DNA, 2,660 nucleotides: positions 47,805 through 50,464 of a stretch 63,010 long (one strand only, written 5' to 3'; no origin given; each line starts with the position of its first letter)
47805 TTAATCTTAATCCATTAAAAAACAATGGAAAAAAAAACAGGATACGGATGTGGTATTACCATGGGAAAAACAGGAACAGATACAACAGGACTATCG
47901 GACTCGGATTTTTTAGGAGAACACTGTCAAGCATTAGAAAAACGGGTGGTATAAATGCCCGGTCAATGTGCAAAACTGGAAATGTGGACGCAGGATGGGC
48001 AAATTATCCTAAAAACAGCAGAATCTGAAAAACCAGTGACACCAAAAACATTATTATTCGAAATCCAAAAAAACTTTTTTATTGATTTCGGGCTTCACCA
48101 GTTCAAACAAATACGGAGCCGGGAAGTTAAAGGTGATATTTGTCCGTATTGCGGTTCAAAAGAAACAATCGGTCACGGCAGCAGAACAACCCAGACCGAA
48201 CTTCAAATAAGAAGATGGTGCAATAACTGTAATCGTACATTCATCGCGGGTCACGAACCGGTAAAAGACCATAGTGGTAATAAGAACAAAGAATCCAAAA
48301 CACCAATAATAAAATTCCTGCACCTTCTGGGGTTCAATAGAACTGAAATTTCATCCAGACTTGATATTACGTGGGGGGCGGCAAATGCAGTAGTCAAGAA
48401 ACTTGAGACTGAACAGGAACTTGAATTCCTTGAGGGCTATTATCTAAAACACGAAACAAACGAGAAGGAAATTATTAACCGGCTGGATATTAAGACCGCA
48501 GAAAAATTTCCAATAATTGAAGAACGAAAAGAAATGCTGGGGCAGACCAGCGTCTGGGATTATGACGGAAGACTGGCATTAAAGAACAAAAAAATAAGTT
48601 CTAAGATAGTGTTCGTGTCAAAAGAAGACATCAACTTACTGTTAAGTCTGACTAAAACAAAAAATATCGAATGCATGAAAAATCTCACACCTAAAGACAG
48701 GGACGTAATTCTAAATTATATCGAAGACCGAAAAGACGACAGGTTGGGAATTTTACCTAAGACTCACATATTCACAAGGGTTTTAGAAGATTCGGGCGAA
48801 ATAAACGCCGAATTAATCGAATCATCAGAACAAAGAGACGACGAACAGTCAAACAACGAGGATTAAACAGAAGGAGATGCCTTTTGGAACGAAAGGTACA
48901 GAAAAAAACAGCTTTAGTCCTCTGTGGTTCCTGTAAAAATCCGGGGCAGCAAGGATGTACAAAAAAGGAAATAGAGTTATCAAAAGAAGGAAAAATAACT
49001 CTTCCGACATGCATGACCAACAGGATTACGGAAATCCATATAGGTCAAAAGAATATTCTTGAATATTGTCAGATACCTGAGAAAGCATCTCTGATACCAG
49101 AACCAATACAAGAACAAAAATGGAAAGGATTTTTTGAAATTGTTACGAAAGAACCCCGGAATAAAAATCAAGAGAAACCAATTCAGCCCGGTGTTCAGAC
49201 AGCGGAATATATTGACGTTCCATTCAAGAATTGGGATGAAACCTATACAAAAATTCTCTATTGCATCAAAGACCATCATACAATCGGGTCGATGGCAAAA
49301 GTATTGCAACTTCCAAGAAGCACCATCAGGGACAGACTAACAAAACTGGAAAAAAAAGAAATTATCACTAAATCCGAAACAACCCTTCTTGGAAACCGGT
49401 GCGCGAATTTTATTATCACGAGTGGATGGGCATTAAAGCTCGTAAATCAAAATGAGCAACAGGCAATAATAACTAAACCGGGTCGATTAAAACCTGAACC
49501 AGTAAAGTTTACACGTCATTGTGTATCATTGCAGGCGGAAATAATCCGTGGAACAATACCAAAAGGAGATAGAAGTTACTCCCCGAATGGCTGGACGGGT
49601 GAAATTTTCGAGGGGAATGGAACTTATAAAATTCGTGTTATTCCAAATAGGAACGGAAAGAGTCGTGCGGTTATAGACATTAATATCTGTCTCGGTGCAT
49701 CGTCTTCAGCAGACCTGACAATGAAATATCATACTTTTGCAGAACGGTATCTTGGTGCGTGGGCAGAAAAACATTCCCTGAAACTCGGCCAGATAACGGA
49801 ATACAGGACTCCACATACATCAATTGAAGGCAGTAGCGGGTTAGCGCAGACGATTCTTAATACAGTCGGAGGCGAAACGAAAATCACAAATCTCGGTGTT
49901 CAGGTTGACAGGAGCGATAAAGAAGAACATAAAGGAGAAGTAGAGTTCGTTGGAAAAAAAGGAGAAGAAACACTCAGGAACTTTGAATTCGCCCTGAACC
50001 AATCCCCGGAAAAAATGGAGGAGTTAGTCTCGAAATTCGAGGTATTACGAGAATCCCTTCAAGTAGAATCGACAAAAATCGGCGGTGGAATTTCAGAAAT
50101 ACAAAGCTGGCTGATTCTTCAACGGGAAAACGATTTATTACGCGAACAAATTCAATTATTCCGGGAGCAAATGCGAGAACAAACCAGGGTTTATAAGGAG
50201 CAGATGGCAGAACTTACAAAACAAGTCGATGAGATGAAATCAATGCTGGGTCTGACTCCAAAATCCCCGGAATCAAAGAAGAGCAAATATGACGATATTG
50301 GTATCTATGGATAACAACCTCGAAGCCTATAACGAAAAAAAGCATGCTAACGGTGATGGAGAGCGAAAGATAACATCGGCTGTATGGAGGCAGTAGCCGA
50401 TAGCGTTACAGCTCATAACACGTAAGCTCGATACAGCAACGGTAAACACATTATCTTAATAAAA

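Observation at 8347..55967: Eight near-identical copies of a ~33-nt promoter-like cassette marking the head of gene strings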

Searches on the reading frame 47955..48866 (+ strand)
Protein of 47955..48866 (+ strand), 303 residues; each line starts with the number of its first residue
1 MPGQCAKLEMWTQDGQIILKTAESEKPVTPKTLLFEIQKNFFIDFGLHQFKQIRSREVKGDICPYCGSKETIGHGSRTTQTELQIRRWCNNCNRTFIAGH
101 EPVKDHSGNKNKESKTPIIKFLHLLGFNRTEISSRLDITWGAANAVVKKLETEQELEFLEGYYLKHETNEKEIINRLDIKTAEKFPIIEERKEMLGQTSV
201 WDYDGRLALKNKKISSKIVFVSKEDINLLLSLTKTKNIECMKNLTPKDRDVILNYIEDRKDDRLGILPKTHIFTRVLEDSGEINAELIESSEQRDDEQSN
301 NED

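Call 13: search_protein_families(library=pfam, proteins=[window:47955-48866:+], max_evalue=0.01)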
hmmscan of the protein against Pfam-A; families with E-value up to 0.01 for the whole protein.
window:47955-48866:+ (303 aa): 2 families
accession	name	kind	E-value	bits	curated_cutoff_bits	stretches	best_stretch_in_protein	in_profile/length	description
PF22811.2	Zn_ribbon_NrdR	-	5.2e-05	23.5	27.2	1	63-96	3-38/42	Transcriptional repressor NrdR-like, N-terminal domain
PF23451.1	Zn_ribbon_PaaD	-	0.00014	21.9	27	1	61-96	15-49/53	PaaD zinc beta ribbon domain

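Call 39: search_protein_families(library=phrogs, proteins=[window:47955-48866:+], max_evalue=0.01)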
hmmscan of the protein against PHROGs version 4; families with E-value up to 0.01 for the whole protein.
window:47955-48866:+ (303 aa): 1 family
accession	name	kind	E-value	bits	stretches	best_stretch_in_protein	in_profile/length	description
phrog_10675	-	unknown function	0.007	17.6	0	61-98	6-43/98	-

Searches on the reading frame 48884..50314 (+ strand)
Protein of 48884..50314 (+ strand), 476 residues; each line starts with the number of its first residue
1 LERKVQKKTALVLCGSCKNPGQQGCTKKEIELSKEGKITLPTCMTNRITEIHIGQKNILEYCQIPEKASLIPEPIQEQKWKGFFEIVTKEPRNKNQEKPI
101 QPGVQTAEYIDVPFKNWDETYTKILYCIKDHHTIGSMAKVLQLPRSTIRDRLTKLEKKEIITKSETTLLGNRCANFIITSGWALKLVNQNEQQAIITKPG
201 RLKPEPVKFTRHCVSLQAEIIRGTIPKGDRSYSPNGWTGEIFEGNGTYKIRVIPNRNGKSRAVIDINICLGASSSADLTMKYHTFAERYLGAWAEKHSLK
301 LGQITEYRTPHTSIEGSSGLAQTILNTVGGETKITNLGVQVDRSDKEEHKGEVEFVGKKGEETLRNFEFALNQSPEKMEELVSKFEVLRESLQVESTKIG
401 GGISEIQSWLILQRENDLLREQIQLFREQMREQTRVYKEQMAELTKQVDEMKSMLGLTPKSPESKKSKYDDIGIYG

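Call 13: search_protein_families(library=pfam, proteins=[window:48884-50314:+], max_evalue=0.01)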
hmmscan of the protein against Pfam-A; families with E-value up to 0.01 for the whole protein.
window:48884-50314:+ (476 aa): 3 families
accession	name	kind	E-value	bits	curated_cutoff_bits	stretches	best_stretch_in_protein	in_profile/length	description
PF01047.28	MarR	-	0.0004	20.7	24.6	1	122-165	6-51/59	MarR family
PF13412.12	HTH_24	-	0.0052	16.8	21.9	0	123-162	7-48/48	Winged helix-turn-helix DNA-binding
PF09762.14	CCDC93_CC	-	0.0092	15.5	30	0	344-452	150-249/429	CCDC93 coiled-coil domain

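Call 39: search_protein_families(library=phrogs, proteins=[window:48884-50314:+], max_evalue=0.01)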
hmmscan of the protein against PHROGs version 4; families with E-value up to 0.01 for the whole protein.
window:48884-50314:+ (476 aa): 0 families
